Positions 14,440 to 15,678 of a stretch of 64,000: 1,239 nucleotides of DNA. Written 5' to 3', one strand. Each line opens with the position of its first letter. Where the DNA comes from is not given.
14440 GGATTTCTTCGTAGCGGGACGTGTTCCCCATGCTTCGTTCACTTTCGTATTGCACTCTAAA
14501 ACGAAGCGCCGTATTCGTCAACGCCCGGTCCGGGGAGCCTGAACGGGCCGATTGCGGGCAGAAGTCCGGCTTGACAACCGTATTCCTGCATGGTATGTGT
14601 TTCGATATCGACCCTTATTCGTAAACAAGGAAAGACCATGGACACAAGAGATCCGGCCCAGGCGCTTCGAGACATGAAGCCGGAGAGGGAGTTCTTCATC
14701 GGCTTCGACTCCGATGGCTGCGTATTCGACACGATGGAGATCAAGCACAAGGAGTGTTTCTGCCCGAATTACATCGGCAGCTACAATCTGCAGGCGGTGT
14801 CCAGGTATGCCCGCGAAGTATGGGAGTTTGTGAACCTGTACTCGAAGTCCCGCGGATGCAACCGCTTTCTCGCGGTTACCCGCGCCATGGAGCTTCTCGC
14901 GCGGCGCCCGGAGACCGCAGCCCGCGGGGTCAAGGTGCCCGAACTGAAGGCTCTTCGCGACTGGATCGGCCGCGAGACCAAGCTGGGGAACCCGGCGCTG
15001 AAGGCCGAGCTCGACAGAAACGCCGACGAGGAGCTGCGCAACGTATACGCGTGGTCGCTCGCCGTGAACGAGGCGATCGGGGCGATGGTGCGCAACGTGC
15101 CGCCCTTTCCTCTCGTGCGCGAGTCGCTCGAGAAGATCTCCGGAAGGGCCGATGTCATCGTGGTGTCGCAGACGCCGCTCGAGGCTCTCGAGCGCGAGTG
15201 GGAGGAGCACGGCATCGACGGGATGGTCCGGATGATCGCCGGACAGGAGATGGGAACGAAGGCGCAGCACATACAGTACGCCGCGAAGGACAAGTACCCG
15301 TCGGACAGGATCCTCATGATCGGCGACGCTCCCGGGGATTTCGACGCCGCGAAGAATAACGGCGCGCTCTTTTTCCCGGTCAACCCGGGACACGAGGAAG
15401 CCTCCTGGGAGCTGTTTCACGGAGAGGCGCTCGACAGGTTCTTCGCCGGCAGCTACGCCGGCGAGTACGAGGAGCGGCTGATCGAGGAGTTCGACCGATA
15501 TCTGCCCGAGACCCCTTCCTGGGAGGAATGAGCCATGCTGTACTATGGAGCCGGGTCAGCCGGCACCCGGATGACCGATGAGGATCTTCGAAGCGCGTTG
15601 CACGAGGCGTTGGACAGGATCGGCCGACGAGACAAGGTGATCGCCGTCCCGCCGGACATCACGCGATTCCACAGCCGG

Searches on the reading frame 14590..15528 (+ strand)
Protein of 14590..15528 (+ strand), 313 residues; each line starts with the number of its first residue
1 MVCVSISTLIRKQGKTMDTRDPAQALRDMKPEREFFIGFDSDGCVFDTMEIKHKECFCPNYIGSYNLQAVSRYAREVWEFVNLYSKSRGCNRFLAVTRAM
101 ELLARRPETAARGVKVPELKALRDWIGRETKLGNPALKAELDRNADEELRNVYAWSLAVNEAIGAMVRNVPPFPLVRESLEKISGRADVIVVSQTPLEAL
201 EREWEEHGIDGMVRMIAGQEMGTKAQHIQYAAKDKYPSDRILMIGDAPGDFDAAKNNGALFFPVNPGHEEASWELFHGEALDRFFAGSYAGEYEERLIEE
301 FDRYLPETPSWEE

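Call 3: search_protein_families(library=pfam, proteins=[window:14590-15528:+], max_evalue=0.01)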
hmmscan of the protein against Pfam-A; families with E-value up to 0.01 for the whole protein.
window:14590-15528:+ (313 aa): 4 families
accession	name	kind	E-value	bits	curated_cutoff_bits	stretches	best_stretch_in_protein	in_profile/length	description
PF13419.12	HAD_2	-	5.1e-06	27.2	23.8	1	161-259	68-173/178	Haloacid dehalogenase-like hydrolase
PF00702.32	Hydrolase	-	0.00058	20.7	26.4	1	104-258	28-191/191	haloacid dehalogenase-like hydrolase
PF13242.12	Hydrolase_like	-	0.0025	18.1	22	1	230-272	12-56/75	HAD-hyrolase-like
PF23439.1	DUF7124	-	0.008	16.8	27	0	189-275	30-111/111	Domain of unknown function (DUF7124)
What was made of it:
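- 14638..15531 (+): HAD-superfamily protein, about 297 aa from M17 of the ORF that opens at 14590. It has DSDG motif I, GDAPGD motif IV and a large C1 cap. It ends 3 nt before the epimerase gene. Its role is unknown. Pfam HAD_2 (call 3).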

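Call 4: search_protein_families(library=ncbifam, proteins=[window:14590-15528:+], max_evalue=0.01)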
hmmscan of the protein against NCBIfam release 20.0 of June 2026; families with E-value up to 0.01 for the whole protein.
window:14590-15528:+ (313 aa): 1 family
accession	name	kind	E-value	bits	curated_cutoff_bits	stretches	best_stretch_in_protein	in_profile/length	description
NF009695.0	PRK13222.1-2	equivalog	0.00022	20.8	225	1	115-269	38-198/226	phosphoglycolate phosphatase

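Call 42: search_solved_structures(query=window:14638-15528:+, max_evalue=10, show_alignments=2)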
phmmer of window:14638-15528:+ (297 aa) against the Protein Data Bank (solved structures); distinct sequences matched with E-value up to 10: 3.
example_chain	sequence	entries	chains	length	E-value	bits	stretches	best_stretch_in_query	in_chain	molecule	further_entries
6sw1_A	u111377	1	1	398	0.0071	18.8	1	75-203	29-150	Probable FAD-dependent monooxygenase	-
6sw2_A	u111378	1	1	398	0.026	17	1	114-203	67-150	Probable FAD-dependent monooxygenase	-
2x3n_A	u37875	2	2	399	0.026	17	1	114-203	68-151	PROBABLE FAD-DEPENDENT MONOOXYGENASE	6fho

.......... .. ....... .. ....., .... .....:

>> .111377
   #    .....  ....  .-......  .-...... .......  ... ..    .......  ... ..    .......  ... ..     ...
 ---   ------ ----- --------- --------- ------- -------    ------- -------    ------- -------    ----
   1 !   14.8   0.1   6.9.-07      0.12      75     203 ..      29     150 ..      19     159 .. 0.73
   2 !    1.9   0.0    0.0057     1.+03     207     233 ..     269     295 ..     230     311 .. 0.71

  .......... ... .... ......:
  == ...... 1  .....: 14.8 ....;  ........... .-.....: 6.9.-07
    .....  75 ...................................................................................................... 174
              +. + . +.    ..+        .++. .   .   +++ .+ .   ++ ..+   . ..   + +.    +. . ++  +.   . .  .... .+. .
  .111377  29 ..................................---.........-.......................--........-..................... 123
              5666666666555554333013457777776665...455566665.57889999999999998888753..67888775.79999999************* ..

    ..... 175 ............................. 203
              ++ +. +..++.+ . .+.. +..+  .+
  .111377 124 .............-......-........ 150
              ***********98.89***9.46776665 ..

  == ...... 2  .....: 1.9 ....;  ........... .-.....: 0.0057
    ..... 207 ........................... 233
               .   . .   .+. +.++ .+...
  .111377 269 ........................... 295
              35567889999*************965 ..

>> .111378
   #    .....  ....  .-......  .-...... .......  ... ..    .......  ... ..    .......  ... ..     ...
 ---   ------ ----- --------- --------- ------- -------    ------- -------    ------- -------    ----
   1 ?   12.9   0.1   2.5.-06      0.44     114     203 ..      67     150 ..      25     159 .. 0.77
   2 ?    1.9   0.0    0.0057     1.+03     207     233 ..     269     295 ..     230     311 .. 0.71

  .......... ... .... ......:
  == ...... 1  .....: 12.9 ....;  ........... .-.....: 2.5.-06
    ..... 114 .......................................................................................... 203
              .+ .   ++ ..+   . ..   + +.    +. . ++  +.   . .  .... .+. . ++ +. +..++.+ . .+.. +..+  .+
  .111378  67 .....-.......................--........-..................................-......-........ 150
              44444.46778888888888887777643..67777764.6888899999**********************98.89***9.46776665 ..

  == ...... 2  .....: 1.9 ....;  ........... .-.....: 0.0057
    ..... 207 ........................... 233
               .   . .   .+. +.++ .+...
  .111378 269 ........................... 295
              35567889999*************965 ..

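Call 56: find_homologous_proteins(query=window:14638-15528:+, max_evalue=0.00001)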
Query window:14638-15528:+ (297 aa): 8000 proteins with E <= 0.00001 among 8000 candidates; the best 120 are listed.
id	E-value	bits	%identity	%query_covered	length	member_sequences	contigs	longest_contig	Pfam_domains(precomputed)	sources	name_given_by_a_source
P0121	2.6e-188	643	93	100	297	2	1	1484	PF13419.13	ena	-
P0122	2.2e-186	636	92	100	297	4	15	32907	-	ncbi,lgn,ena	-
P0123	8.1e-170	582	82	100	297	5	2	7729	PF13419.13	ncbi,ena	-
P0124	2.6e-148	511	74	99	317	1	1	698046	PF13419.13,PF00702.33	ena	-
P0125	4.3e-147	507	73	99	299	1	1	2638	PF13419.13,PF00702.33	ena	-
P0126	7.4e-147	506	74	98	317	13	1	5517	PF13419.13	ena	-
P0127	3.3e-146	504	73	98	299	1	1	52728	PF13419.13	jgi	jgi:phosphoglycolate phosphatase-like HAD superfamily hydrolase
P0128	7.2e-146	503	71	99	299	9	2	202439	PF13419.13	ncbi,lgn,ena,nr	ncbi:MAG TPA: haloacid dehalogenase [Spirochaetaceae bacterium]|nr:haloacid dehalogenase [Spirochaet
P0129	2.2e-144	498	72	98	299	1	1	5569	PF13419.13,PF00702.33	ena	-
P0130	2.2e-144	498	72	99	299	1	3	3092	PF13419.13,PF00702.33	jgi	-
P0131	7.5e-144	497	71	99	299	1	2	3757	PF13419.13,PF00702.33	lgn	-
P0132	2.5e-143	495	72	98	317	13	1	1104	PF13419.13,PF00702.33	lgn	-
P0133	8.0e-143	493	70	99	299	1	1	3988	PF13419.13,PF00702.33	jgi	-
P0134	2.2e-142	492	70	99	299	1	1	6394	-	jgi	jgi:phosphoglycolate phosphatase-like HAD superfamily hydrolase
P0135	9.5e-142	490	69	99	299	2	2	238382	PF13419.13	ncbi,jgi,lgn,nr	ncbi:MAG: HAD family hydrolase [Clostridia bacterium]|jgi:phosphoglycolate phosphatase-like HAD supe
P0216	1.8e-130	453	65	98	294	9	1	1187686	-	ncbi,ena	-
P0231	3.0e-129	449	66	98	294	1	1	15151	PF00702.33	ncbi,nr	ncbi:MAG: HAD hydrolase-like protein [Chitinivibrionales bacterium]|nr:HAD hydrolase-like protein [C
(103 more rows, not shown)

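Call 59: find_encoding_contigs(protein=P0135, flank=8000, max_places=1)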
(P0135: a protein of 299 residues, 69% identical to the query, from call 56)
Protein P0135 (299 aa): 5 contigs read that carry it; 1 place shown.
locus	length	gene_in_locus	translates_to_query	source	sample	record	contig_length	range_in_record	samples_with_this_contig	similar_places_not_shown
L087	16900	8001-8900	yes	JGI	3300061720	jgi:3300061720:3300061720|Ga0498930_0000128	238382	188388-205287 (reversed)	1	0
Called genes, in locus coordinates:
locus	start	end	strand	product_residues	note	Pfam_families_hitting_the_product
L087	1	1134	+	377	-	PF00596:Aldolase_II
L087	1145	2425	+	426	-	PF06134:RhaA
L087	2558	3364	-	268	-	PF00702:Hydrolase (weak)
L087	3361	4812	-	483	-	PF02614:UxaC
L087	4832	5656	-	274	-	PF00106:adh_short, PF13561:adh_short_C2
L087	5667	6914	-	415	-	PF00365:PFK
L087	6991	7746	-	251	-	PF08220:HTH_DeoR, PF08279:HTH_11, PF00455:DeoRC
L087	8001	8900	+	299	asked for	PF13419:HAD_2 (weak)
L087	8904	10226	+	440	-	PF09861:Lar_N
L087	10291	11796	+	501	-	PF03446:NAD_binding_2, PF00393:6PGD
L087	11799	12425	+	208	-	PF00657:Lipase_GDSL, PF13472:Lipase_GDSL_2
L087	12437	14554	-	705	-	PF00356:LacI, PF00532:Peripla_BP_1, PF13377:Peripla_BP_3, PF01208:URO-D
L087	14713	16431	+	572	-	PF13407:Peripla_BP_4, PF00165:HTH_AraC (weak), PF12833:HTH_18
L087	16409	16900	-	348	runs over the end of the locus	PF01208:URO-D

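Call 60: find_encoding_contigs(protein=P0216, flank=8000, max_places=1)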
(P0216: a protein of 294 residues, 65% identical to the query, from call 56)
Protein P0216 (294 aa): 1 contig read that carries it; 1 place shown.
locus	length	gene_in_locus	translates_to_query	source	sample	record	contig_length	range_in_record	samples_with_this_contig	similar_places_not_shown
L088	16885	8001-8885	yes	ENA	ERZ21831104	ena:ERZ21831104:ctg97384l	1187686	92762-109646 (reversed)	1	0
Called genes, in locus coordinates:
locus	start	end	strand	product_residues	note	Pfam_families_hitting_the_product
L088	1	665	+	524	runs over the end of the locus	PF01704:UDPGP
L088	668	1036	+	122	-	PF01502:PRA-CH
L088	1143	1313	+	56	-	PF00037:Fer4, PF13237:Fer4_10, PF14697:Fer4_21, PF12838:Fer4_7, PF13187:Fer4_9, PF12797:Fer4_2, PF00037:Fer4, PF12837:Fer4_6, +5 more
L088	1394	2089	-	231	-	PF01177:Asp_Glu_race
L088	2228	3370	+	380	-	PF00248:Aldo_ket_red, PF13183:Fer4_8 (weak), PF13187:Fer4_9, PF13534:Fer4_17 (weak)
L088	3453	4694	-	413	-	PF16257:UxaE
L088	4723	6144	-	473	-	PF02614:UxaC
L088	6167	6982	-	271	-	PF00106:adh_short, PF08659:KR (weak), PF13561:adh_short_C2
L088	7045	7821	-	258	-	PF08220:HTH_DeoR, PF08279:HTH_11, PF00455:DeoRC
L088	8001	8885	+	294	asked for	-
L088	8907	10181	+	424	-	PF09861:Lar_N (faint)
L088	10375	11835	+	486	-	PF03446:NAD_binding_2, PF00393:6PGD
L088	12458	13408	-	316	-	PF02492:cobW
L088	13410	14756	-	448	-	PF01208:URO-D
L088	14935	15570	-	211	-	PF02607:B12-binding_2, PF02310:B12-binding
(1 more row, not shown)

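Call 61: find_encoding_contigs(protein=P0231, flank=8000, max_places=1)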
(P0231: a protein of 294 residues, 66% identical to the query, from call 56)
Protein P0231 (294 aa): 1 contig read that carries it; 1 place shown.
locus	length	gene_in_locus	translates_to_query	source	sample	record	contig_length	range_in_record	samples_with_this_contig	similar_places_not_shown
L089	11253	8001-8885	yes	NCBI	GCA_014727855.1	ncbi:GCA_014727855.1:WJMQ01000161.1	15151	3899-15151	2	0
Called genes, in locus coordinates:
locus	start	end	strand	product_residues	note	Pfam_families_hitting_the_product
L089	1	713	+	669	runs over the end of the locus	PF07715:Plug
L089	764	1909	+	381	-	-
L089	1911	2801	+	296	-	PF01497:Peripla_BP_2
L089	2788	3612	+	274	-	PF00005:ABC_tran, PF02463:SMC_N (faint), PF13304:AAA_21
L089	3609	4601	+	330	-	PF01032:FecCD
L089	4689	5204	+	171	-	PF02572:CobA_CobO_BtuR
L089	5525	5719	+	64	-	-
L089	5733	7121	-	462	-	PF01554:MatE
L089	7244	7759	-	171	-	PF03773:ArsP_1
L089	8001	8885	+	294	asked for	PF00702:Hydrolase (weak)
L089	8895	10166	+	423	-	PF09861:Lar_N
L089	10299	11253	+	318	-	PF03446:NAD_binding_2, PF00393:6PGD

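Call 70: predict_structure(alignment_id=A2)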
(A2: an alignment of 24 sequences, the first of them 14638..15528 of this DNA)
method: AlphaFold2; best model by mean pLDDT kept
length: 297 residues; sequences in the alignment: 24
mean_pLDDT: 93.8   pTM: 0.89
mean pLDDT of the five models: 93.8, 92.2, 91.8, 88.1, 85.6
residues with pLDDT >= 90: 253; 70-90: 40; 50-70: 1; < 50: 3
segments of 3 or more residues with pLDDT < 50: 1-3
pLDDT, mean of each block of 10 residues (from residue 1): 69 96 92 92 97 98 95 94 97 95 97 89 95 97 92 94 94 92 90 93 89 96 98 96 97 97 98 98 97 88
secondary structure, 60 per line:
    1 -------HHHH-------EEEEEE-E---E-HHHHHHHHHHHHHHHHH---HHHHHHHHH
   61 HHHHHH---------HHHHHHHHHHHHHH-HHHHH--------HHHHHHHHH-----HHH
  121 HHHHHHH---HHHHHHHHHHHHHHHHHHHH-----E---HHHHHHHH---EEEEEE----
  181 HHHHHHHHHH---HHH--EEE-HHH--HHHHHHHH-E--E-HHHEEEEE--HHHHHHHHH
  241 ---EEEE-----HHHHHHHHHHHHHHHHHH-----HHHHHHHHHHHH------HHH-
elements in order: H8-11 E19-24 H32-48 H52-66 H76-89 H91-95 H104-112 H118-127 H131-150 H160-167 E171-176 H181-190 E199-201 H208-215 E225-229 H232-240 E244-247 H253-270 H276-287

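Call 72: fold_search(model_id=the predicted structure, library=pdb)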
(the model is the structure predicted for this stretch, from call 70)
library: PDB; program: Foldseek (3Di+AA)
matches with E <= 10: 684; with E <= 0.001: 129
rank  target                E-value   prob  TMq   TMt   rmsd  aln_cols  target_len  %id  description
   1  6q7r                  3.6e-06  1.00  0.43  0.53   6.7       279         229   14  Crystal structure of OE1.3 alkylated with the mechanistic inhibitor 2-bromoacetophenone (released 2019-06-05)
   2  6q7q                  6.7e-06  1.00  0.38  0.47   7.3       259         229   14  Crystal structure of OE1.3 (released 2019-06-05)
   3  1x42                  7.4e-06  1.00  0.40  0.49   6.6       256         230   13  Crystal structure of a haloacid dehalogenase family protein (PH0459) from Pyrococcus horikoshii OT3 (released 2005-11-12)
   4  2hsz_A                9.8e-06  1.00  0.43  0.55   5.5       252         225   16  Crystal structure of a predicted phosphoglycolate phosphatase (hs_0176) from haemophilus somnus 129pt at 1.90 A resolu (released 2006-08-15)
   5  7ocr_A                9.8e-06  1.00  0.40  0.19  11.1       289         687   12  NADPH and fructose-6-phosphate bound to the dehydrogenase domain of the bifunctional mannitol-1-phosphate dehydrogenas (released 2022-04-20)
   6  2pke_A                1.1e-05  1.00  0.40  0.49   8.5       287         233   13  Crystal structure of haloacid delahogenase-like family hydrolase (NP_639141.1) from Xanthomonas campestris at 1.81 A r (released 2007-05-08)
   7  3u26                  1.2e-05  1.00  0.41  0.49   6.5       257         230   14  Crystal Structure of Engineered Protein. Northeast Structural Genomics Consortium Target OR48 (released 2011-11-23)
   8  8bp1                  1.4e-05  1.00  0.39  0.48   8.8       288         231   15  Crystal structure of BHMeHis1.0, an engineered enzyme for the Morita-Baylis-Hillman reaction (released 2024-02-28)
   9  2hi0_A                1.5e-05  1.00  0.48  0.58   7.4       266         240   16  Crystal structure of putative phosphoglycolate phosphatase (YP_619066.1) from Lactobacillus delbrueckii subsp. bulgari (released 2006-08-15)
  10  7oct_A                1.5e-05  1.00  0.39  0.19  10.3       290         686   12  NADPH bound to the dehydrogenase domain of the bifunctional mannitol-1-phosphate dehydrogenase/phosphatase MtlD-N374A  (released 2022-04-20)
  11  4ex7                  1.6e-05  1.00  0.47  0.61   7.3       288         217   14  Crystal structure of the alnumycin P phosphatase in complex with free phosphate (released 2013-01-16)
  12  9eqd                  1.6e-05  1.00  0.41  0.48   7.6       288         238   14  Crystal structure of an engineered enzyme containing a genetically encoded thiourea, CT1.5 (released 2025-10-01)
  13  7ocu_A                2.4e-05  1.00  0.42  0.20  10.5       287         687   13  Mannitol-1-phosphate bound to the phosphatase domain of the bifunctional mannitol-1-phosphate dehydrogenase/phosphatas (released 2022-04-27)
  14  6z1k                  2.4e-05  1.00  0.39  0.48   7.2       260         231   15  A de novo Enzyme for the Morita-Baylis-Hillman Reaction BH32.6 (released 2021-08-25)
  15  3quq                  2.5e-05  1.00  0.39  0.50   9.2       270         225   16  Crystal structure of pyrophosphatase from bacteroides thetaiotaomicron, an open cap conformation (released 2011-04-13)
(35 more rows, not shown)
